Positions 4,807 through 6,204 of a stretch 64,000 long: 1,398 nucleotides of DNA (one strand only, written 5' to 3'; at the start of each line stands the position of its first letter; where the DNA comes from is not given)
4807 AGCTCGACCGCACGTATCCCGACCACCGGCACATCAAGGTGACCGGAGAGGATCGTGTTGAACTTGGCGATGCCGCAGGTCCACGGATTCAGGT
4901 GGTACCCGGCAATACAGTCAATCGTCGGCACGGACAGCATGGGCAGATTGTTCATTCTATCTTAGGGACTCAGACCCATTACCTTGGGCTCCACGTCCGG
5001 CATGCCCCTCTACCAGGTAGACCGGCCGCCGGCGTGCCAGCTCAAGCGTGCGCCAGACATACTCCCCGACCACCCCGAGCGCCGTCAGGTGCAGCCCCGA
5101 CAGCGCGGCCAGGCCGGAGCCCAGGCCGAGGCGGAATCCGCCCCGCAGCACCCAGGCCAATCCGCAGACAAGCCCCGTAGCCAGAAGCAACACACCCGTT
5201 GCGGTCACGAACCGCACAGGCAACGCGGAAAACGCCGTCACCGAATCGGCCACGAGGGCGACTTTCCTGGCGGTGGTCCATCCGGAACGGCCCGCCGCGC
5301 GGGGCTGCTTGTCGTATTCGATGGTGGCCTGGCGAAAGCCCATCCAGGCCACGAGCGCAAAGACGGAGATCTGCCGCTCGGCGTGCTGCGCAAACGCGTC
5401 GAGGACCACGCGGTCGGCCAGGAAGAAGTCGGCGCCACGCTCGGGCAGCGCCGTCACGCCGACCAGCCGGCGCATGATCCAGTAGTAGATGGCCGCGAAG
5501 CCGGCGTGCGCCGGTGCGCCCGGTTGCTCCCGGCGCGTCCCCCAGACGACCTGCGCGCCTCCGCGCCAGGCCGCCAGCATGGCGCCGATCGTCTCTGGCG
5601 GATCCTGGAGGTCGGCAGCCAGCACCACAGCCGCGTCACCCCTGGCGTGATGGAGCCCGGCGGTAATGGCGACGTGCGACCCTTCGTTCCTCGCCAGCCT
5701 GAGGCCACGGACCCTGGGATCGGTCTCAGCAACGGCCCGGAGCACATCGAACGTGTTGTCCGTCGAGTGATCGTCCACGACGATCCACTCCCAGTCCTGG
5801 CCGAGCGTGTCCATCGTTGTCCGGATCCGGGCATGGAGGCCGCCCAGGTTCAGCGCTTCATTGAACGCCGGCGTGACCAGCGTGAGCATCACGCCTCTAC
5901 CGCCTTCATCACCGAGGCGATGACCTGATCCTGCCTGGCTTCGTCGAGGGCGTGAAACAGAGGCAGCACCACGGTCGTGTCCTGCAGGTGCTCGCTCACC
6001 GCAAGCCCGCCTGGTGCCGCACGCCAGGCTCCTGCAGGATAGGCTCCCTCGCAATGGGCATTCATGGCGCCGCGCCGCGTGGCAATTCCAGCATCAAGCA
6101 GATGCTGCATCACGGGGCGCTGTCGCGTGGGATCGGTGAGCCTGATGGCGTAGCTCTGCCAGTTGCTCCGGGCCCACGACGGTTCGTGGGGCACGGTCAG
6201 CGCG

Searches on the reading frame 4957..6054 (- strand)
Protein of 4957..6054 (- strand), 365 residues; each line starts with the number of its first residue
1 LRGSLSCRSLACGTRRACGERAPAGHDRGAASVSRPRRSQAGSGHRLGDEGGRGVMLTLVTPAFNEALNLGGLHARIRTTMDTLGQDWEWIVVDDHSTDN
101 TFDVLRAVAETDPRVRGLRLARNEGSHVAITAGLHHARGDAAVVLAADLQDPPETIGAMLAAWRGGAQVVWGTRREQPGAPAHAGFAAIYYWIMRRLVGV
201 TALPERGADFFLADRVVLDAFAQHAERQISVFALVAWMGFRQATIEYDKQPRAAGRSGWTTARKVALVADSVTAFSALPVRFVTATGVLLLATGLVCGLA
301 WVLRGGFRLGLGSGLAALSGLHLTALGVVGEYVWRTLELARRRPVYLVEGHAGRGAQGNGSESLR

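Call 11: search_protein_families(library=pfam, proteins=[window:4957-6054:-], max_evalue=0.001)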
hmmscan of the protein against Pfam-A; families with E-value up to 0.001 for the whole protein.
window:4957-6054:- (365 aa): 1 family
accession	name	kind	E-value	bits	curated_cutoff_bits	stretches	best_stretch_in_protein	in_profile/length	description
PF00535.33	Glycos_transf_2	-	2.9e-24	86.3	23.3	1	59-187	2-128/168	Glycosyl transferase family 2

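Call 56: search_solved_structures(query=window:4957-6054:-, max_evalue=0.001)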
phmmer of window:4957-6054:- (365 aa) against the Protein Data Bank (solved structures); distinct sequences matched with E-value up to 0.001: 11.
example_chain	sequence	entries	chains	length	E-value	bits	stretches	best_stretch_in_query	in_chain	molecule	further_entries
5ekp_C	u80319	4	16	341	6.1e-47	163.7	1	52-349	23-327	Uncharacterized glycosyltransferase sll0501 | Glycosyltransferase sll0501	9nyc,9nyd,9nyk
9nye_A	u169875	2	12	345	6.3e-47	163.7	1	52-349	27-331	Glycosyltransferase sll0501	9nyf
5eke_A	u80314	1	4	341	8e-47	163.4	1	52-349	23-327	Uncharacterized glycosyltransferase sll0501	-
8vxh_A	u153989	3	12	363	2.1e-30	109.4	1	56-349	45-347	Undecaprenyl-phosphate 4-deoxy-4-formamido-L-arabinose transferase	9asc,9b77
9bhc_C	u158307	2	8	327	2.3e-30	109.2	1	57-349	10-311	Undecaprenyl-phosphate 4-deoxy-4-formamido-L-arabinose transferase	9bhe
9hwj_A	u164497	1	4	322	1.2e-27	100.2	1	57-349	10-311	Undecaprenyl-phosphate 4-deoxy-4-formamido-L-arabinose transferase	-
5mlz_A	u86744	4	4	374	9.9e-15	57.8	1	53-183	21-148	Dolichol monophosphate mannose synthase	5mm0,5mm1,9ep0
8vh7_A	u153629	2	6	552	4.5e-06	29.3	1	75-142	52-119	Heparosan synthase B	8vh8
8viw_A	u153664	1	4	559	4.6e-06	29.3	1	75-142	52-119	Heparosan synthase B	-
6yv7_B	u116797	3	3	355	0.00033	23.2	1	57-183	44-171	Glycosyl transferase, family 2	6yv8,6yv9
6yv7_A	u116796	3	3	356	0.00033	23.2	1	57-183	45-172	Glycosyl transferase, family 2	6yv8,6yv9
